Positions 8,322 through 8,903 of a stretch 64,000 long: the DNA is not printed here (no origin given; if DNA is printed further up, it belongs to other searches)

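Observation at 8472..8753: Stand-alone sigma-70 region-4 domain encoded antisense to its neighbours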

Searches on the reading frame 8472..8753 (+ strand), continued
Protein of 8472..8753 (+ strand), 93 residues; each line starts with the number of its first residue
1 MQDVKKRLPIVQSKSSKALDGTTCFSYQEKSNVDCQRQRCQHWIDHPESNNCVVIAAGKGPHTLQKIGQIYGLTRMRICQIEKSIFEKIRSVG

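Call 22: search_solved_structures(query=A2, max_evalue=1, show_alignments=3)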
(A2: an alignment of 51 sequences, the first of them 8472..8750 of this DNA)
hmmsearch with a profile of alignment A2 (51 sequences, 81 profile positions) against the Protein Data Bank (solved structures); distinct sequences matched with E-value up to 1: 92 (the best 60 are shown).
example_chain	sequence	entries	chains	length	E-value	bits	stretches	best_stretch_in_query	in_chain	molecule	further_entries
3n97_A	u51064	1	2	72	1.3e-07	34.6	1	45-77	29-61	RNA polymerase sigma factor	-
1ku3_A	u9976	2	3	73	1.4e-07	34.5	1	45-76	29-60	sigma factor sigA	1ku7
1rio_H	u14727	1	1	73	1.5e-07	34.4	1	45-76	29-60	sigma factor SigA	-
8h3v_G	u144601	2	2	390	2.6e-07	33.6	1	46-78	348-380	RNA polymerase sigma factor SigA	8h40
1tty_A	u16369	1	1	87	3e-07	33.4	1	45-77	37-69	RNA polymerase sigma factor rpoD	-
7ckq_F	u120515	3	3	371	3.2e-07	33.3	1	46-77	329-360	RNA polymerase sigma factor SigA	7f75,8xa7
4g6d_A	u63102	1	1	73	3.3e-07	33.3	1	45-77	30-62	RNA polymerase sigma factor rpoD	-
7kuf_B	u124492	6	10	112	4e-07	33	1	45-77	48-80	RNA polymerase sigma factor, DNA-directed RNA polymerase subunit beta chimera | RNA polymerase sigma factor SigA,DNA-directed RNA polymerase subunit beta | RNA 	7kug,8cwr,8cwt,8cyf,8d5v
9dvs_G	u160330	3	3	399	4.4e-07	32.9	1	46-78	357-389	RNA polymerase sigma factor SigA1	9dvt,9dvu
4g8x_A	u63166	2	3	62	4.4e-07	32.9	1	45-76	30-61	RNA polymerase sigma factor rpoD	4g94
6ono_B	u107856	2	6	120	4.5e-07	32.9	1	45-77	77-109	RNA polymerase sigma factor SigA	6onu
3iyd_F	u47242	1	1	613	5.6e-07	32.6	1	45-77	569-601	RNA polymerase sigma factor rpoD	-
8ad1_F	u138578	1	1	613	5.6e-07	32.6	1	45-77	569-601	RNA polymerase sigma factor RpoD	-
7l7b_F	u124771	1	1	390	7.4e-07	32.2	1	46-77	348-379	RNA polymerase sigma factor SigA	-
5tw1_F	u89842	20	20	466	1.2e-06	31.5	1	45-77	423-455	RNA polymerase sigma factor SigA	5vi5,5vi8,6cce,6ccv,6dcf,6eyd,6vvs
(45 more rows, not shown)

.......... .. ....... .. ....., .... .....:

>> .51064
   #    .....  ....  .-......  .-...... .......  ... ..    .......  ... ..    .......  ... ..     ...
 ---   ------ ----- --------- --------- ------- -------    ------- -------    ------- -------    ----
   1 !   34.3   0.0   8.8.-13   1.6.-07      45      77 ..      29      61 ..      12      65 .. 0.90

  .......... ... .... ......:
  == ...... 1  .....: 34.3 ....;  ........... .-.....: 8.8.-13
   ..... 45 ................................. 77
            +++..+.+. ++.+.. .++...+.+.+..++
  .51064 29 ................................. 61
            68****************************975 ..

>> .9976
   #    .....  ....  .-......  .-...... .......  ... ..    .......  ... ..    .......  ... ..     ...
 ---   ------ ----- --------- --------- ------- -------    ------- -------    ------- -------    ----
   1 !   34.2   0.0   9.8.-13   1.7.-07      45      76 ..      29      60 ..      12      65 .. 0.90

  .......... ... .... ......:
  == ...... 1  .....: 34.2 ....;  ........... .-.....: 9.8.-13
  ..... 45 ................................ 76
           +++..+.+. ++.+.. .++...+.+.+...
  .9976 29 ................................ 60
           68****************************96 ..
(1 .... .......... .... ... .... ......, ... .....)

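Call 23: search_protein_families(library=phrogs, alignment_id=A2, max_evalue=0.01)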
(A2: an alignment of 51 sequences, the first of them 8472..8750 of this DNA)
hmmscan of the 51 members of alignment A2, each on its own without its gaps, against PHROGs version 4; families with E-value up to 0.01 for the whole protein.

A. member 1, window:8472-8750:+ (93 aa): 1 family
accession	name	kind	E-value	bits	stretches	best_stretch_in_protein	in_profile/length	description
phrog_351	-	transcription regulation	6e-05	22.8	1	60-91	693-724/928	RNA polymerase sigma factor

B. families by the number of members that match (of 51 scanned): 18 families
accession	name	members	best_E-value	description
phrog_351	-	39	9.3e-09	RNA polymerase sigma factor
phrog_11306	-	5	5.9e-06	-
phrog_36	-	5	0.0013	transcriptional regulator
phrog_1740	-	4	0.00019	RNA polymerase sigma factor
phrog_7168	-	2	0.00075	homing endonuclease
phrog_11961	-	1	0.00021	-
phrog_1969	-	1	0.00048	-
phrog_38639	-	1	0.0009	-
phrog_23746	-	1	0.0013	-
phrog_1190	-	1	0.0019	RNA polymerase sigma factor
phrog_4378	-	1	0.003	-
phrog_14640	-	1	0.0042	-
phrog_509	-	1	0.0042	terminase small subunit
phrog_686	-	1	0.0044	HTH DNA binding protein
phrog_12945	-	1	0.0059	ferredoxin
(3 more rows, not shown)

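Call 24: search_dna_similar(query=window:8472-8750:+, collection=phages, mode=protein, max_evalue=0.001, max_rows=40)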
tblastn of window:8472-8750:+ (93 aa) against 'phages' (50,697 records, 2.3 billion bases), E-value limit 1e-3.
No match.

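Call 25: search_dna_similar(query=P0161, collection=phages, mode=protein, max_evalue=0.01, max_rows=30)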
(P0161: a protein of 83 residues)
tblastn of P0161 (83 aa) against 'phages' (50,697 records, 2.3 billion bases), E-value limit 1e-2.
No match.

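Call 26: search_dna_similar(query=P0223, collection=phages, mode=protein, max_evalue=0.01, max_rows=30)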
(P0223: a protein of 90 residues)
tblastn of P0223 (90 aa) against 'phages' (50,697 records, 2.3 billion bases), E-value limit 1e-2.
No match.

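Call 28: find_related_loci(query=A1, collection=viral_contigs, flank=8000)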
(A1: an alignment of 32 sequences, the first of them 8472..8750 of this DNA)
Query A1 (93 aa) in viral_contigs; peptide patterns used: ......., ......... (x = any residue, [..] = any of these).
228 stretches matched a pattern; 204 encode a relative of the query (tblastn E <= 1e-3); the best 80 are kept; 80 distinct loci.
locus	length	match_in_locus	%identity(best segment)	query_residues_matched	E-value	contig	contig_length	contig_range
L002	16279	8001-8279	71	1-92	5e-43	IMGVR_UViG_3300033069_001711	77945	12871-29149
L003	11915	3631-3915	71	1-92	1e-42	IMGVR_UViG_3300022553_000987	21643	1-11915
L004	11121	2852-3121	71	1-90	6e-42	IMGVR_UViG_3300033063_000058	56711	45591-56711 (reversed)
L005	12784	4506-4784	71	1-92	3e-41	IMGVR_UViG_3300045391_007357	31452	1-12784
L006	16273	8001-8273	68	1-93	3e-39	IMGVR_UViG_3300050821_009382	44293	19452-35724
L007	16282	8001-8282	67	1-92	1e-38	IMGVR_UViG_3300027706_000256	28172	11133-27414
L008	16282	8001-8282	67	1-92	1e-38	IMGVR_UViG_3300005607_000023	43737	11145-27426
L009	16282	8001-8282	64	1-92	1e-38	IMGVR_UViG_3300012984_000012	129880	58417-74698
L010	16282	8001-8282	65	1-92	1e-37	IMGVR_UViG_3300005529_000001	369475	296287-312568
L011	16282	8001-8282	66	1-92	5e-38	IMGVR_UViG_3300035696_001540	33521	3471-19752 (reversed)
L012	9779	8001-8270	67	1-91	2e-37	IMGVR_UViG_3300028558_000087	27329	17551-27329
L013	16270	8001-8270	67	1-91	2e-37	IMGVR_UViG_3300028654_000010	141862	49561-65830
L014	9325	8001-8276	64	1-90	9e-37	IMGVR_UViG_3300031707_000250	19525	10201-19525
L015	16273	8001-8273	66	1-90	2e-36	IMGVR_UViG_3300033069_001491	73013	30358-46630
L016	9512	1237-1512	64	2-93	1e-36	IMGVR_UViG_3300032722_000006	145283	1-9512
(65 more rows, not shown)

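Call 40: predict_structure(alignment_id=A2)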
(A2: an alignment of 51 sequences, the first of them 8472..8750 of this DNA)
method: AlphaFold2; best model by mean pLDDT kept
length: 93 residues; sequences in the alignment: 51
mean_pLDDT: 88.8   pTM: 0.69
mean pLDDT of the five models: 88.8, 88.5, 88.1, 87.8, 86.9
residues with pLDDT >= 90: 71; 70-90: 6; 50-70: 15; < 50: 1
segments of 3 or more residues with pLDDT < 50: none
pLDDT, mean of each block of 10 residues (from residue 1): 67 60 90 94 96 96 97 98 98 95
secondary structure, 60 per line:
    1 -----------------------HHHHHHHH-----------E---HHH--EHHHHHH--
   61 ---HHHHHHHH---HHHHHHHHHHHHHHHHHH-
elements in order: H24-31 H53-58 H64-71 H75-92

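Call 47: fold_search(model_id=the predicted structure, library=pdb)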
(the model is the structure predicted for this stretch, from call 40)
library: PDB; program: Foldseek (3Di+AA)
matches with E <= 10: 72; with E <= 0.001: 0
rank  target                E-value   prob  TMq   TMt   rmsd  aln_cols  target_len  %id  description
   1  8d5v_B                2.8e-01  0.69  0.35  0.34   8.2        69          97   32  WhiB6 bound to the SigmaAr4-RNAP Beta flap tip chimera (released 2023-06-14)
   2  9e85_F                3.4e-01  0.51  0.35  0.11  12.4        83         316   31  De Novo Mycobacterium tuberculosis transcription initiation promoter complex with 6-mer RNA and closed Beta' clamp (RN (released 2025-10-01)
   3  5tw1_F                6.1e-01  0.35  0.34  0.11  12.6        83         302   30  Crystal structure of a Mycobacterium smegmatis transcription initiation complex with RbpA (released 2017-01-18)
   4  6vvv_F                7.5e-01  0.30  0.36  0.12  11.1        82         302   27  Crystal structure of a Mycobacterium smegmatis transcription initiation complex with Rifampicin-resistant RNA polymera (released 2020-10-21)
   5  8cyf_B                8.5e-01  0.97  0.33  0.34   0.7        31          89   55  WhiB3 bound to SigmaAr4-RNAP Beta flap tip chimera and DNA (released 2023-05-17)
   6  8d5v_D                9.1e-01  0.41  0.35  0.34   8.1        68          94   32  WhiB6 bound to the SigmaAr4-RNAP Beta flap tip chimera (released 2023-06-14)
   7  5vi8_F                9.7e-01  0.95  0.32  0.10   0.8        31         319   55  Structure of a mycobacterium smegmatis transcription initiation complex with an upstream-fork promoter fragment (released 2017-04-26)
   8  7kin_F                1.5e+00  0.91  0.32  0.10   0.7        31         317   55  Mycobacterium tuberculosis WT RNAP transcription open promoter complex with WhiB7 promoter (released 2021-04-21)
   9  9e7y_F                1.5e+00  0.90  0.32  0.10   0.6        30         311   57  De Novo Mycobacterium tuberculosis transcription initiation promoter complex with 7-mer RNA and disordered Beta' Lid e (released 2025-10-01)
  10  8r6r_F                1.8e+00  0.87  0.32  0.10   0.7        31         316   55  Mycobacterium smegnatis RNA polymerase RP2-like transcription initiation complex with SigmaA, RbpA and open promoter D (released 2024-10-02)
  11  6edt_F                1.9e+00  0.90  0.33  0.10   0.5        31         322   55  Mycobacterium tuberculosis RNAP open promoter complex with RbpA/CarD and AP3 promoter (released 2018-11-21)
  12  3n97_D                1.9e+00  0.85  0.32  0.58   1.0        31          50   42  RNA polymerase alpha C-terminal domain (E. coli) and sigma region 4 (T. aq. mutant) bound to (UP,-35 element) DNA (released 2011-06-08)
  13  8cwt_B                2.0e+00  0.87  0.32  0.27   0.7        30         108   57  Complex structure of WhiB3 and the SigmaAr4-RNAP Beta flap tip chimera in space group P43212 (released 2023-05-17)
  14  8qti_F                2.0e+00  0.63  0.33  0.10   2.1        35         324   48  Mycobacterium smegnatis RNAP open promoter complex with SigmaA and RbpA (released 2024-10-02)
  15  9ujl_F                2.0e+00  0.25  0.36  0.11   8.9        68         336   24  CryoEM structure of the T.thermophilus transcription initiation complex in the presence of Ap4A (released 2025-10-22)
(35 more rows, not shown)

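Call 48: fold_search(model_id=the predicted structure, library=viral)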
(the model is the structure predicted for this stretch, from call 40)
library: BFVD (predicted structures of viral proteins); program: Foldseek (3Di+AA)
matches with E <= 10: 23; with E <= 0.001: 0
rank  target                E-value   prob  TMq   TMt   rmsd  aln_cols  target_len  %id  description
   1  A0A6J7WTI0            2.5e-02  0.98  0.50  0.23  13.2       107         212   17  Uncharacterized protein [uncultured Caudovirales phage]
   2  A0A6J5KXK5            4.7e-02  0.95  0.50  0.42  11.0       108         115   19  RNA polymerase sigma-70 region 4 [uncultured Caudovirales phage]
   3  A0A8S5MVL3            3.0e+00  0.12  0.38  0.19  17.3        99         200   12  RNA polymerase sigma factor [Siphoviridae sp. ctsBB38]
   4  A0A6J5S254            3.4e+00  0.08  0.32  0.22  13.1        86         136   22  Sigma70_r4 domain containing protein [uncultured Caudovirales phage]
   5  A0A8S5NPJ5            3.9e+00  0.08  0.31  0.38  11.5        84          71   12  DNA packaging protein gp3 [Myoviridae sp. ctSGm32]
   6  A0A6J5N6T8            4.4e+00  0.08  0.28  0.11  12.9        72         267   15  Uncharacterized protein [uncultured Caudovirales phage]
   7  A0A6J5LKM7            4.7e+00  0.08  0.35  0.34  15.4        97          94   13  Sigma70_r4 domain containing protein [uncultured Caudovirales phage]
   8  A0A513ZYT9            5.0e+00  0.08  0.33  0.39  13.9        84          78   17  Uncharacterized protein [Pantoea phage vB_PagM_PSKM]
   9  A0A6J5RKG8            5.0e+00  0.07  0.26  0.21  15.0        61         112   16  Resolvase, HTH domain containing protein [uncultured Caudovirales phage]
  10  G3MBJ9                6.1e+00  0.10  0.35  0.16   9.5        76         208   18  Gp3 [Bacillus phage G]
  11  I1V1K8                6.1e+00  0.08  0.28  0.18  12.9        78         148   15  Immunity repressor [Mycobacterium phage SWU1]
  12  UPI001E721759         6.5e+00  0.21  0.34  0.35   2.8        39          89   15  (no name look-up for this kind of identifier)
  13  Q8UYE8                6.5e+00  0.16  0.22  0.25   2.2        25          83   28  Resolvase HTH domain-containing protein [Sulfolobus islandicus rod-shaped virus 2]
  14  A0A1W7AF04            6.5e+00  0.02  0.23  0.11  16.4       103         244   14  (no name in the UniProt tables at hand)
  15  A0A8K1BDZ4            7.0e+00  0.06  0.28  0.13  14.6        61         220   18  (no name in the UniProt tables at hand)
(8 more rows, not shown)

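Call 56: find_related_loci(query=A1, collection=genome_contigs, flank=5000)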
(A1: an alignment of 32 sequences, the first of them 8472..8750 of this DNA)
Query A1 (93 aa) in genome_contigs; peptide patterns used: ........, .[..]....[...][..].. (x = any residue, [..] = any of these).
48 stretches matched a pattern; 6 encode a relative of the query (tblastn E <= 1e-3); 6 distinct loci.
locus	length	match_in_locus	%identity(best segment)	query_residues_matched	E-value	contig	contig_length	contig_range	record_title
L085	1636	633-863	54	7-91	4e-29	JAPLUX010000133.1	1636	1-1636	MAG: Candidatus Aenigmatarchaeota archaeon isolate LacPavin_0920_SED5_MAG_35_8 LacPavin_0920_SED5_scaffold_2013362, whol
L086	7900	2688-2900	51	19-89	6e-24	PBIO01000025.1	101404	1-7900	MAG: Halobacteriovorax sp. isolate SP2999 MHASMcontig_3172318, whole genome shotgun sequence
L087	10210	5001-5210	51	23-92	1e-22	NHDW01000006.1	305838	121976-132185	MAG: Methylococcaceae bacterium TMED69 81253, whole genome shotgun sequence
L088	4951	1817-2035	44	13-83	9e-21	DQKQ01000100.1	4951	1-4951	MAG TPA_asm: Flavobacteriales bacterium isolate SZUA-1004 k95_1083018, whole genome shotgun sequence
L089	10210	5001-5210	46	23-91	8e-19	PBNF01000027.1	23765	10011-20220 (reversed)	MAG: Legionellales bacterium isolate SP195 MHASMcontig_2278481, whole genome shotgun sequence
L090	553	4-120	44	51-89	3e-9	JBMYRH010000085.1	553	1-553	MAG: Myxococcota bacterium isolate ME_XS_2303_bin_6 ME_XS_2303_bin_6_100, whole genome shotgun sequence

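Call 66: search_protein_families(library=pfam, alignment_id=A2, max_evalue=1)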
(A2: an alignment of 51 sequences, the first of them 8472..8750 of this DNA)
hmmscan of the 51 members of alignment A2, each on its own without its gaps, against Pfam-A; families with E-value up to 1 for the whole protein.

A. member 1, window:8472-8750:+ (93 aa): 1 family
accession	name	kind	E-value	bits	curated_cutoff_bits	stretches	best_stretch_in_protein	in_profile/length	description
PF04545.22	Sigma70_r4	-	1.4e-08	34.6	24.1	1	61-90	20-49/50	Sigma-70, region 4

B. families by the number of members that match (of 51 scanned): 71 families (the first 25 are shown)
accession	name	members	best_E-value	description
PF04545.22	Sigma70_r4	47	2.1e-12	Sigma-70, region 4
PF13384.12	HTH_23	7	0.0027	Homeodomain-like domain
PF21531.3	Rv2175c_wHTH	6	0.0073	DNA-binding protein Rv2175c, wHTH domain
PF01381.28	HTH_3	5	0.0014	Helix-turn-helix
PF13560.12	HTH_31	4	0.00089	Helix-turn-helix domain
PF13413.12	HTH_25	4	0.0012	Helix-turn-helix domain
PF08280.17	HTH_Mga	3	0.0014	M protein trans-acting positive regulator (MGA) HTH domain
PF08281.18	Sigma70_r4_2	3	0.035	Sigma-70, region 4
PF25139.2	LysM14_C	2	0.0029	Secreted LysM effector LysM14, C-terminal domain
PF13518.12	HTH_28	2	0.01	Helix-turn-helix domain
PF16509.11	KORA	2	0.011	TrfB plasmid transcriptional repressor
PF01047.28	MarR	2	0.04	MarR family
PF13412.12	HTH_24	2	0.11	Winged helix-turn-helix DNA-binding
PF12802.13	MarR_2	2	0.12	MarR family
PF17515.7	CPV_Polyhedrin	1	0.0024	Cypovirus polyhedrin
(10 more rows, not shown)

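Call 76: find_encoding_contigs(protein=P0217, flank=8000, max_places=4)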
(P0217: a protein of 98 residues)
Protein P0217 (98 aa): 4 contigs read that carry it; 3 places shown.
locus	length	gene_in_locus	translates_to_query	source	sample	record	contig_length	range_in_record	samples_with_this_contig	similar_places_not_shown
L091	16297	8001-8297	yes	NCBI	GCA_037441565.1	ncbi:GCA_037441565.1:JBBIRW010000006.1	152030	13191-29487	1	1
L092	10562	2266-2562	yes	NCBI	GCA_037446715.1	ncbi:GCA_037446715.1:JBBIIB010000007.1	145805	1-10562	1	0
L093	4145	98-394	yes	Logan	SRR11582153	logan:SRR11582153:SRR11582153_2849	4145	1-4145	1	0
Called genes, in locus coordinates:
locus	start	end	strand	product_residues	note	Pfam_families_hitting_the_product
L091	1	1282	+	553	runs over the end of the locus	PF00501:AMP-binding, PF13193:AMP-binding_C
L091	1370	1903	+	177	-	PF02566:OsmC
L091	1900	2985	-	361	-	PF07690:MFS_1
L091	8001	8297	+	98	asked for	PF04545:Sigma70_r4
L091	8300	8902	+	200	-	PF03193:RsgA_GTPase (faint), PF00009:GTP_EFTU (faint), PF01926:MMR_HSR1, PF02421:FeoB_N (weak), PF00350:Dynamin_N (faint)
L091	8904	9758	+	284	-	PF10418:DHODB_Fe-S_bind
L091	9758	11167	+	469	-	PF14691:Fer4_20, PF13738:Pyr_redox_3 (faint), PF00070:Pyr_redox (faint), PF07992:Pyr_redox_2, PF13450:NAD_binding_8 (weak)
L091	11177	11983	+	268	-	PF01177:Asp_Glu_race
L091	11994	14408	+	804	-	PF02574:S-methyl_trans, PF00809:Pterin_bind, PF03599:CdhD (weak), PF02607:B12-binding_2, PF02310:B12-binding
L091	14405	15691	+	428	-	PF01938:TRAM, PF21579:PabTrmU54_TRAM_dom, PF05958:tRNA_U5-meth_tr, PF05175:MTS, PF03602:Cons_hypoth95 (faint), PF09445:Methyltransf_15 (weak), PF13847:Methyltransf_31, PF13649:Methyltransf_25 (weak)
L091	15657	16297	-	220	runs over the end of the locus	PF00702:Hydrolase, PF13419:HAD_2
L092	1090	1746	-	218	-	-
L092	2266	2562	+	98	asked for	PF04545:Sigma70_r4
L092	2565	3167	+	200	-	PF03193:RsgA_GTPase (faint), PF00009:GTP_EFTU (faint), PF01926:MMR_HSR1, PF02421:FeoB_N (weak), PF00350:Dynamin_N (faint)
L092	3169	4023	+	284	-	PF10418:DHODB_Fe-S_bind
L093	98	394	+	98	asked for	PF04545:Sigma70_r4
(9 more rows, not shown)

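Call 77: list_cluster_members(proteins=[P0217, P0226, P0248, P0262, P0216, P0246, P0257, P0264])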
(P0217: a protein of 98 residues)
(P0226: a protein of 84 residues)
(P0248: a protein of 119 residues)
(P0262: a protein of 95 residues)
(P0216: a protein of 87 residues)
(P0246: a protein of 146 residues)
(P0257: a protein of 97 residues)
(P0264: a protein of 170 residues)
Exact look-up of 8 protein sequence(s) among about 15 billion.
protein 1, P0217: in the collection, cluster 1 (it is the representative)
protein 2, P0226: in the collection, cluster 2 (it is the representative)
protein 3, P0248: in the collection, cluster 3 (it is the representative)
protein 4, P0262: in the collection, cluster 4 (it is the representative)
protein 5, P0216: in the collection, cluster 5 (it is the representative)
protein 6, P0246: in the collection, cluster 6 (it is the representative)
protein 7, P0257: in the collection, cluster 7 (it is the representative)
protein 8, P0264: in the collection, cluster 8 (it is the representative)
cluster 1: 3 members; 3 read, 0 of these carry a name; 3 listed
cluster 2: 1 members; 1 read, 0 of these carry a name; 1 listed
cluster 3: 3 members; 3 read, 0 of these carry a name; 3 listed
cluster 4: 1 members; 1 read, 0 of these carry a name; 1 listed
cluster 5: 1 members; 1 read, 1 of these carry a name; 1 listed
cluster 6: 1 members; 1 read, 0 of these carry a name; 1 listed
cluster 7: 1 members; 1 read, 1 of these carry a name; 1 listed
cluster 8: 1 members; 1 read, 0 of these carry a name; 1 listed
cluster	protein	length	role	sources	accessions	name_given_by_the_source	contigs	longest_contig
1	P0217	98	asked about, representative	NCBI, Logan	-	-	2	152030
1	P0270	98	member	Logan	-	-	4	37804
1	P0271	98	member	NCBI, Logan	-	-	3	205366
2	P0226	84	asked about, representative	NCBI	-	-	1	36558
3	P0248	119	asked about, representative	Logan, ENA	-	-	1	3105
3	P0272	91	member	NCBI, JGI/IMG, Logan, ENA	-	-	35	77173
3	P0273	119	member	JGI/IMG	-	-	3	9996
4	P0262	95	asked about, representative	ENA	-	-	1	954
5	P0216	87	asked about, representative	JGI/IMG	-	DNA-directed RNA polymerase sigma subunit (sigma70/sigma32)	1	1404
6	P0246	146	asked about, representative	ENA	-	-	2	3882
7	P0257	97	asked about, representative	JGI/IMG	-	hypothetical protein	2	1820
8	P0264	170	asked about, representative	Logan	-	-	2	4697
